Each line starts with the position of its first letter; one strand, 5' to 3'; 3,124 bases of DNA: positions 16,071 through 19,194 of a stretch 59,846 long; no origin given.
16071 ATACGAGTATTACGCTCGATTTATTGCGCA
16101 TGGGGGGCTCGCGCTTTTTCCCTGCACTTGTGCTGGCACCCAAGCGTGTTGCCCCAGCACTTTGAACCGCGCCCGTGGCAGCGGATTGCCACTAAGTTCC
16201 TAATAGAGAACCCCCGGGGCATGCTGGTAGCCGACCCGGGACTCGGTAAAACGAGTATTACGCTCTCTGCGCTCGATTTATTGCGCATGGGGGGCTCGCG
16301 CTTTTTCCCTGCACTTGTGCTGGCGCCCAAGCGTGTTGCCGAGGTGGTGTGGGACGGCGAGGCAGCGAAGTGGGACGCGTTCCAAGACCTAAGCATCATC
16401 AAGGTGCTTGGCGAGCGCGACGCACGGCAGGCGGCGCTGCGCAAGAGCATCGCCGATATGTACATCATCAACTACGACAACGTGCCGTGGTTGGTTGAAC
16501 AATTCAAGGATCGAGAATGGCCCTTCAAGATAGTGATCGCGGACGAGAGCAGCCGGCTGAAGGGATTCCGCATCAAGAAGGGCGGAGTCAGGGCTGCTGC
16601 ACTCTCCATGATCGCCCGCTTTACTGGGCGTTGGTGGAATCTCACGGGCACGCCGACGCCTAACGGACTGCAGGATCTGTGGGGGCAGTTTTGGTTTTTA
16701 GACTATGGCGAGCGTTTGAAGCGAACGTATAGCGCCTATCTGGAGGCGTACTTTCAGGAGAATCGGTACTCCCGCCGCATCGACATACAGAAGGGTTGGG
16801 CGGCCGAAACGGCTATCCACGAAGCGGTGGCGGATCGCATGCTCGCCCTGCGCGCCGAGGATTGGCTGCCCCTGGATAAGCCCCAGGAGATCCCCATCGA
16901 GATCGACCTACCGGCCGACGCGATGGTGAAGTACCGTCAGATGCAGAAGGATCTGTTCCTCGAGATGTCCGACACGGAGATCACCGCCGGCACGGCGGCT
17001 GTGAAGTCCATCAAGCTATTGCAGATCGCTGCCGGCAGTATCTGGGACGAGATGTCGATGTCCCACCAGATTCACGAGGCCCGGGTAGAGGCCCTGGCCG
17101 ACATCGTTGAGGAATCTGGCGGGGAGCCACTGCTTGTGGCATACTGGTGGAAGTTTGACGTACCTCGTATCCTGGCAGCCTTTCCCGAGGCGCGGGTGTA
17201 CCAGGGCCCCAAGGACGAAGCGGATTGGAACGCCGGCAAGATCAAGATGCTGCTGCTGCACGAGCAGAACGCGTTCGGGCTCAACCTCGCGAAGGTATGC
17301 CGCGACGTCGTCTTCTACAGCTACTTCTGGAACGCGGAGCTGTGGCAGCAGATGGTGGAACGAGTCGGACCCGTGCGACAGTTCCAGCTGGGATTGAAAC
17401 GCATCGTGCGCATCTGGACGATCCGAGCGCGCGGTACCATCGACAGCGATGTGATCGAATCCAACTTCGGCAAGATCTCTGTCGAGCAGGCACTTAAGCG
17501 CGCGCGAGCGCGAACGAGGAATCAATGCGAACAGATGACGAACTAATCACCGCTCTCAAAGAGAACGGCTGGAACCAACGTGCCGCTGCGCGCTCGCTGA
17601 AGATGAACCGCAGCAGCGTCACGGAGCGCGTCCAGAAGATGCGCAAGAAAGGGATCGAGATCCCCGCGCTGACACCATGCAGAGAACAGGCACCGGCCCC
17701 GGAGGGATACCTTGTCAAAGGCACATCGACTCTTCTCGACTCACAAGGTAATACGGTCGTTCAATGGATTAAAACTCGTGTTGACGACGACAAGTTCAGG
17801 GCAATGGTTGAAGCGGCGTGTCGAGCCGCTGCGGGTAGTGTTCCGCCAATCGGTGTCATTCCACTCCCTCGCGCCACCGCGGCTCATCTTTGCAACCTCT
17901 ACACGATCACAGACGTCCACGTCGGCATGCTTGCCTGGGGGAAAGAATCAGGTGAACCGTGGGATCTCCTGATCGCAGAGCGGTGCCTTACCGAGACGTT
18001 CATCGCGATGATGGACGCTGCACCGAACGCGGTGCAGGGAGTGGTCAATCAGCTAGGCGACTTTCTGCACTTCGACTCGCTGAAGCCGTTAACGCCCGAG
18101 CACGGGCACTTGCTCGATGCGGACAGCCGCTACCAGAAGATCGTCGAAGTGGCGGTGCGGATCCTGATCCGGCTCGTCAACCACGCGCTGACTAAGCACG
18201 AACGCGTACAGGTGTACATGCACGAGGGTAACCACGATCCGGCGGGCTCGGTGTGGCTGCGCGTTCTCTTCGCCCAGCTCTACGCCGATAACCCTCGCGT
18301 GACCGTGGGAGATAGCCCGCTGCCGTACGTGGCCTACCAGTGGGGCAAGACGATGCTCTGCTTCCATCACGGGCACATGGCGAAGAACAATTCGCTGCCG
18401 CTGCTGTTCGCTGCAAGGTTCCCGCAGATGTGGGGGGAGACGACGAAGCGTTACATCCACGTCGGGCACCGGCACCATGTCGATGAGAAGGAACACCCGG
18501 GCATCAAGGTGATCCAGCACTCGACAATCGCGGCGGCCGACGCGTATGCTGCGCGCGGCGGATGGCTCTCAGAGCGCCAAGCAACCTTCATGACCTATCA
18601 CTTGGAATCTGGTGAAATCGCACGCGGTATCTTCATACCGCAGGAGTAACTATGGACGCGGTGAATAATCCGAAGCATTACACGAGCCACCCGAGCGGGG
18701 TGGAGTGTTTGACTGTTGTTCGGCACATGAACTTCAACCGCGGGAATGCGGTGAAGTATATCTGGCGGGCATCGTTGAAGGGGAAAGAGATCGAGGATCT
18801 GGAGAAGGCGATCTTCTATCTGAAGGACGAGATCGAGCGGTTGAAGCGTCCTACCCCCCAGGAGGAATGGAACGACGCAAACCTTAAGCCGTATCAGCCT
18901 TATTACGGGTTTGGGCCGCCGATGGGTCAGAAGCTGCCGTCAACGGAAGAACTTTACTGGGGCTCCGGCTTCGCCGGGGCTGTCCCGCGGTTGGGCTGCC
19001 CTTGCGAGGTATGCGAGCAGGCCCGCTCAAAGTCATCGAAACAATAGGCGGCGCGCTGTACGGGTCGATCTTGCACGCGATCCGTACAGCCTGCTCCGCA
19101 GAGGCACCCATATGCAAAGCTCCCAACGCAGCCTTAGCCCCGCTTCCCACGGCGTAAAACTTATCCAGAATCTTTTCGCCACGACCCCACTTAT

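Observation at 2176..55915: Over-represented 8-bp palindrome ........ concentrated at gene starts and at the centre of a divergent promoter region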

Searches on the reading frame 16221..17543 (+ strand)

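Call 46: search_protein_families(library=pfam, proteins=[window:16221-17543:+], max_evalue=0.01)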
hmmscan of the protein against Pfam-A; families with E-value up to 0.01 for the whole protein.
window:16221-17543:+ (441 aa): 1 family
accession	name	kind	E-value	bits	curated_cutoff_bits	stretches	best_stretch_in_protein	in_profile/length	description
PF00176.29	SNF2-rel_dom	-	5.5e-13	49.1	24.9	1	1-163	21-181/290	SNF2-related domain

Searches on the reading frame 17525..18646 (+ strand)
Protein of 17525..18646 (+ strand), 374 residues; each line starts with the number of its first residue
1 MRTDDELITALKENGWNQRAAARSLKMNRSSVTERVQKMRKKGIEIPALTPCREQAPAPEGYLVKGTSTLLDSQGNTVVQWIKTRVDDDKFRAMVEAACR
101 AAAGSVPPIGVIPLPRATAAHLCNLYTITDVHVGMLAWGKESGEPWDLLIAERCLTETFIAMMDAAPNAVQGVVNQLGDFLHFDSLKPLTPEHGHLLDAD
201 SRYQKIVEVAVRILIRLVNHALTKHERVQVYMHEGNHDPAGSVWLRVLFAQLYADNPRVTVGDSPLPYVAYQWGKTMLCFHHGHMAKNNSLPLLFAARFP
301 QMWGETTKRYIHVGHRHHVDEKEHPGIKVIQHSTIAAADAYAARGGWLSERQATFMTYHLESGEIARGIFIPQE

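Call 46: search_protein_families(library=pfam, proteins=[window:17525-18646:+], max_evalue=0.01)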
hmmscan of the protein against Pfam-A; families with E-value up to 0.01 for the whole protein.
window:17525-18646:+ (374 aa): 2 families
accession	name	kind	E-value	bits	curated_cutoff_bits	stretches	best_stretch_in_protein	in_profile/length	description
PF02954.25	HTH_8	-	9.4e-06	25.7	22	1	7-38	10-41/42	Bacterial regulatory protein, Fis family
PF00149.33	Metallophos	-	0.0094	16.8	21.5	0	129-330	7-153/191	Calcineurin-like phosphoesterase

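Call 89: search_solved_structures(query=window:17525-18646:+, max_evalue=1)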
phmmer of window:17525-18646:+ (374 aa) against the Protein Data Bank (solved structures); distinct sequences matched with E-value up to 1: 0.

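Call 91: search_protein_families(library=phrogs, proteins=[window:17525-18646:+], max_evalue=0.01)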
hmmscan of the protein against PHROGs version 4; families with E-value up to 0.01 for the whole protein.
window:17525-18646:+ (374 aa): 5 families
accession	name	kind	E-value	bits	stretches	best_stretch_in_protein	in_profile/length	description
phrog_704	-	DNA, RNA and nucleotide metabolism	1.2e-119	400.9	1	3-372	5-386/390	DNA repair exonuclease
phrog_20762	-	unknown function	1.7e-31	110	1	259-372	1-115/117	-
phrog_20703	-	unknown function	4.9e-25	89.8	1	13-192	57-233/258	-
phrog_284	-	DNA, RNA and nucleotide metabolism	3.1e-11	43.8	1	126-362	134-384/398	exonuclease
phrog_21891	-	unknown function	1.4e-07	33.2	1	247-358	9-119/130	-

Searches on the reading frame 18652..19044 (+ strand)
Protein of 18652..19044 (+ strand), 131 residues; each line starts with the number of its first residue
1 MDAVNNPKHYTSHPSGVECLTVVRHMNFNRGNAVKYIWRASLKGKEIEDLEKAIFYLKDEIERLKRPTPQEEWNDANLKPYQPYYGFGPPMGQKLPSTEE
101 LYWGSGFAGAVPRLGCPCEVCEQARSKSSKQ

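Call 46: search_protein_families(library=pfam, proteins=[window:18652-19044:+], max_evalue=0.01)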
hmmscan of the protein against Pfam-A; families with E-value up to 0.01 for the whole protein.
window:18652-19044:+ (131 aa): 1 family
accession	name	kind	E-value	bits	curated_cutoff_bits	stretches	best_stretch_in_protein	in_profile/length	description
PF11753.13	DUF3310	-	2.6e-11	43.8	24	1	4-58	1-60/60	Protein of unknwon function (DUF3310)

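Call 91: search_protein_families(library=phrogs, proteins=[window:18652-19044:+], max_evalue=0.01)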
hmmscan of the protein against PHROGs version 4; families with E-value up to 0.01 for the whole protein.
window:18652-19044:+ (131 aa): 23 families
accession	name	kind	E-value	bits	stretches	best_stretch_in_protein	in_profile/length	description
phrog_236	-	other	1.8e-29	104.6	1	1-88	238-327/431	nucleotide kinase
phrog_11324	-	other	1.8e-28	100.8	1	2-66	9-73/139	nucleotide kinase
phrog_2781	-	unknown function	5.2e-25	89.9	1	2-66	175-246/253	-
phrog_4897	-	other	1.4e-22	81.8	1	2-66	113-182/186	kinase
phrog_26005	-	unknown function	2e-22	81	1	2-65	242-307/310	-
phrog_32366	-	unknown function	3.5e-16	60.6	1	2-57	7-62/170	-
phrog_13649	-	unknown function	1.2e-15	58.7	1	2-58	4-60/127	-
phrog_1689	-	other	1.2e-14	55.8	1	2-65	165-235/243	nucleotide kinase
phrog_4472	-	other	1.9e-13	51.2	1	2-69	12-82/100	nucleotide kinase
phrog_25460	-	unknown function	1.5e-11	45.2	1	5-65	78-141/144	-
phrog_4824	-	unknown function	1.1e-10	42.6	1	5-60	7-59/128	-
phrog_18538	-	unknown function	5.6e-09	37.1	1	2-60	3-67/159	-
phrog_11450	-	unknown function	6.1e-09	36.3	1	2-64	324-388/394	-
phrog_2387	-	other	1.9e-08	35.7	1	2-72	3-79/147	nucleotide kinase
phrog_4943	-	unknown function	2e-08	35.9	1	2-64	89-159/166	-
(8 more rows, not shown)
